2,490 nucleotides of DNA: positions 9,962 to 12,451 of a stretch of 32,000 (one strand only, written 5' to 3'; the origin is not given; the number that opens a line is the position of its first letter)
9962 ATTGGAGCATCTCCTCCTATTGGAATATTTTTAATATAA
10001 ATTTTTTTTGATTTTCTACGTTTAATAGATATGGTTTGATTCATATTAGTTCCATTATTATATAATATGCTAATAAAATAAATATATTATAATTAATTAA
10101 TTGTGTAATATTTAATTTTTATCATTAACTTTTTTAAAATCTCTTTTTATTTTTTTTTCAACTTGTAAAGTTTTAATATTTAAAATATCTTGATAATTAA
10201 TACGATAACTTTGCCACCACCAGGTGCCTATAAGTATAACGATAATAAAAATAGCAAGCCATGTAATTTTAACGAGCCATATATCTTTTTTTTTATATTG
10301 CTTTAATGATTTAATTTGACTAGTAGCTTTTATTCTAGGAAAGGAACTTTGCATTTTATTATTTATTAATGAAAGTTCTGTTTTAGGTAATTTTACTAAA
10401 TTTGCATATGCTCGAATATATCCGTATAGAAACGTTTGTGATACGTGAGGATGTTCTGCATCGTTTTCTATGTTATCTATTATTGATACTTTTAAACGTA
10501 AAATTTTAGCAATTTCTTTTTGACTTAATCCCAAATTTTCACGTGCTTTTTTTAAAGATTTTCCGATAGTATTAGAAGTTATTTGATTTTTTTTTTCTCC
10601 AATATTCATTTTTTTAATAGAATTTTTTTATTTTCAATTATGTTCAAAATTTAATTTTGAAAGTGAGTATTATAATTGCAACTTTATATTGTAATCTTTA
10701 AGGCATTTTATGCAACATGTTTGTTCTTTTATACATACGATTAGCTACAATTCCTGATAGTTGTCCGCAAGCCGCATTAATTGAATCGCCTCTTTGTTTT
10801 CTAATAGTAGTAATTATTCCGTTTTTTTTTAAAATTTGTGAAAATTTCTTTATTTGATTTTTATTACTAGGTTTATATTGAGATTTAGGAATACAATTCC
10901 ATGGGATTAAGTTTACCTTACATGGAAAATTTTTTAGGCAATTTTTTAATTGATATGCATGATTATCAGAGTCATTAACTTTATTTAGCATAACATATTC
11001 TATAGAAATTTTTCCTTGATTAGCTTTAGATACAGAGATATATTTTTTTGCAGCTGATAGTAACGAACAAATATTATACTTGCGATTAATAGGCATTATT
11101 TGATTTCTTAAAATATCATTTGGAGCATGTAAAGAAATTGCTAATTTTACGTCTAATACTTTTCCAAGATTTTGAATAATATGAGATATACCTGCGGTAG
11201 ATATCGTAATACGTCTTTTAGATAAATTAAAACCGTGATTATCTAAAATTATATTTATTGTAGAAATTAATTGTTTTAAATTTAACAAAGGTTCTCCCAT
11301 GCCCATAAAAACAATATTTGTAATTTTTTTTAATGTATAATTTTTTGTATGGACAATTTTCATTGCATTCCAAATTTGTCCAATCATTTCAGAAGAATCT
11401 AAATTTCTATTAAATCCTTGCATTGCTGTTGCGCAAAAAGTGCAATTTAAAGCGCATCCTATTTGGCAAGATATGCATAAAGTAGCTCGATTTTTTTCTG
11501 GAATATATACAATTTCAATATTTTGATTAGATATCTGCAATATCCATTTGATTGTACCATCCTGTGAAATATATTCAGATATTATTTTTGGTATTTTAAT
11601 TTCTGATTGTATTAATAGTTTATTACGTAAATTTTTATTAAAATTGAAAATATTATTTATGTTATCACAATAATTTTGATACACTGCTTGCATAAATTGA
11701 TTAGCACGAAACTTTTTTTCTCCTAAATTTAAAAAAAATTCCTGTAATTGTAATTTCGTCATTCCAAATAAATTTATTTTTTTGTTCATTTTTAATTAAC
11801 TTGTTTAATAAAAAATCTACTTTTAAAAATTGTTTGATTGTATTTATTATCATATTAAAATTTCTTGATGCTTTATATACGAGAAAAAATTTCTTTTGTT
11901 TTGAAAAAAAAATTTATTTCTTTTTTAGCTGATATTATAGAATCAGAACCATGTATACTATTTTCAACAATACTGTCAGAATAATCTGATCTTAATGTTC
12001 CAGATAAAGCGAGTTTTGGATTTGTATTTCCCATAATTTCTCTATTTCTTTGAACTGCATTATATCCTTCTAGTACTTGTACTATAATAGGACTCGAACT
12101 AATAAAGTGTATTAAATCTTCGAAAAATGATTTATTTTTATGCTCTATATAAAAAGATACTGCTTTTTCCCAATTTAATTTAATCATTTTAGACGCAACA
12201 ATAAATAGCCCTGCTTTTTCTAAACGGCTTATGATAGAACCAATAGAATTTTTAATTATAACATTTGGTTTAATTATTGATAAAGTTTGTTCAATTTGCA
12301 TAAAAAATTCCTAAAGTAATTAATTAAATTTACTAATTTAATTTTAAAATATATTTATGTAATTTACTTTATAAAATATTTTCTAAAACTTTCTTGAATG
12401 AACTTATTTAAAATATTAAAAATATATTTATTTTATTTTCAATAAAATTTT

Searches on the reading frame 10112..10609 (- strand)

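Call 52: search_protein_families(library=ncbifam, proteins=[window:10112-10609:-], max_evalue=0.00001)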
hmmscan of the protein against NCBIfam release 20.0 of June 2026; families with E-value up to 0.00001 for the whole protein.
window:10112-10609:- (165 aa): 3 families
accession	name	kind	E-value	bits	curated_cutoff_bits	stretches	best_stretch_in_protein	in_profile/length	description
NF008109.0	PRK10856.1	equivalog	1.3e-39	136.8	208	1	1-146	1-147/334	cytoskeleton protein RodZ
TIGR00270.2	TIGR00270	equivalog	2.8e-06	27.2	110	1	16-56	77-117/159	multiprotein bridging factor aMBF1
NF041534.1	rodZ_Strepcoccus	equivalog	5.7e-06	25.7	375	1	13-139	4-132/275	cytoskeleton protein RodZ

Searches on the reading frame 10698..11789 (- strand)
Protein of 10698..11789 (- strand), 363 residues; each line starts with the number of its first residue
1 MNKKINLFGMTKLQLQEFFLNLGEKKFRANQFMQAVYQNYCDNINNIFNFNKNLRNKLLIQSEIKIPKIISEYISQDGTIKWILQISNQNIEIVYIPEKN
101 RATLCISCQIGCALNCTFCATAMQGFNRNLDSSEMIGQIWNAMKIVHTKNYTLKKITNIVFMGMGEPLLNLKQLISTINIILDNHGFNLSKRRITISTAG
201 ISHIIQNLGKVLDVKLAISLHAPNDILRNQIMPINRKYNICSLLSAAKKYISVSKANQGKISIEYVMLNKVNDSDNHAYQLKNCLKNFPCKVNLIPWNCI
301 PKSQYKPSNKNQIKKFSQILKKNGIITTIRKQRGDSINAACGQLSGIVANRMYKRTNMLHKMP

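Call 52: search_protein_families(library=ncbifam, proteins=[window:10698-11789:-], max_evalue=0.00001)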
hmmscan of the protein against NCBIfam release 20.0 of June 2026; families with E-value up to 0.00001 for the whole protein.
window:10698-11789:- (363 aa): 10 families
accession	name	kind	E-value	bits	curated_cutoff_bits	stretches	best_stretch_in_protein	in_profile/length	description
NF008396.0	PRK11194.1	equivalog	1.3e-144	481.7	633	1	2-357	10-365/379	dual-specificity RNA methyltransferase RlmN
TIGR00048.1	rRNA_mod_RlmN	equivalog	9e-130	432.7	290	1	3-346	5-345/355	dual-specificity RNA methyltransferase RlmN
NF011031.0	PRK14461.1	equivalog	6.1e-80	269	601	1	4-349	7-366/372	ribosomal RNA large subunit methyltransferase N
NF000424.4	CfrAB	exception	1e-63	215.8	530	1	14-345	6-337/338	Cfr family 23S rRNA (adenine(2503)-C(8))-methyltransferase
NF011024.0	PRK14453.1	equivalog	1.9e-63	214.8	468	1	14-349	10-345/348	23S rRNA (adenine(2503)-C(8))-methyltransferase Cfr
TIGR04432.1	rSAM_Cfr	equivalog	5.5e-63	213.3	550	1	14-345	8-339/341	Cfr family 23S rRNA (adenine(2503)-C(8))-methyltransferase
NF011040.0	PRK14470.1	equivalog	2.5e-48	165.3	441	1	46-345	39-332/338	ribosomal RNA large subunit methyltransferase N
NF011034.0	PRK14464.1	equivalog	1.1e-46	159.2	422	1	50-355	44-337/348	RNA methyltransferase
TIGR04038.1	tatD_link_rSAM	subfamily_domain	2e-08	34.3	129.7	1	104-252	10-158/192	TatD family nuclease-associated radical SAM protein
TIGR04100.1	rSAM_pair_X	hypoth_equivalog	5.6e-07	29.3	262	1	111-228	17-134/197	TIGR04100 family radical SAM protein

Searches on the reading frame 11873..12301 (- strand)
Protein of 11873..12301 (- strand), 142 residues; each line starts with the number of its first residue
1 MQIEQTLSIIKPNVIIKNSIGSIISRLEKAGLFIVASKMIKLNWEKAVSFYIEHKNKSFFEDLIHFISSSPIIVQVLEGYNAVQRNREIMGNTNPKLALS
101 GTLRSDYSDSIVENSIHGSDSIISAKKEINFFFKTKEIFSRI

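Call 52: search_protein_families(library=ncbifam, proteins=[window:11873-12301:-], max_evalue=0.00001)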
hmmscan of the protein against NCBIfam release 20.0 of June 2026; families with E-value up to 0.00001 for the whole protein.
window:11873-12301:- (142 aa): 6 families
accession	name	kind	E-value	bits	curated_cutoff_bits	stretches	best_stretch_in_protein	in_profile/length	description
NF001908.0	PRK00668.1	equivalog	1.8e-53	180.1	155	1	1-140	1-140/141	nucleoside-diphosphate kinase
NF011112.0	PRK14540.1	equivalog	1.6e-39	134.9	202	1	3-135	2-134/135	nucleoside-diphosphate kinase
NF011113.0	PRK14541.1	equivalog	1.8e-36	125.3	255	1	3-139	1-137/140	nucleoside-diphosphate kinase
NF011116.0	PRK14545.1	equivalog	1.6e-35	122.3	217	1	2-139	2-139/139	nucleoside-diphosphate kinase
NF011114.0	PRK14542.1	equivalog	3.9e-35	120.5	250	1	4-139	2-137/137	nucleoside-diphosphate kinase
NF011115.0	PRK14543.1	equivalog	1.3e-27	96.7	287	1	2-140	4-157/169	nucleoside-diphosphate kinase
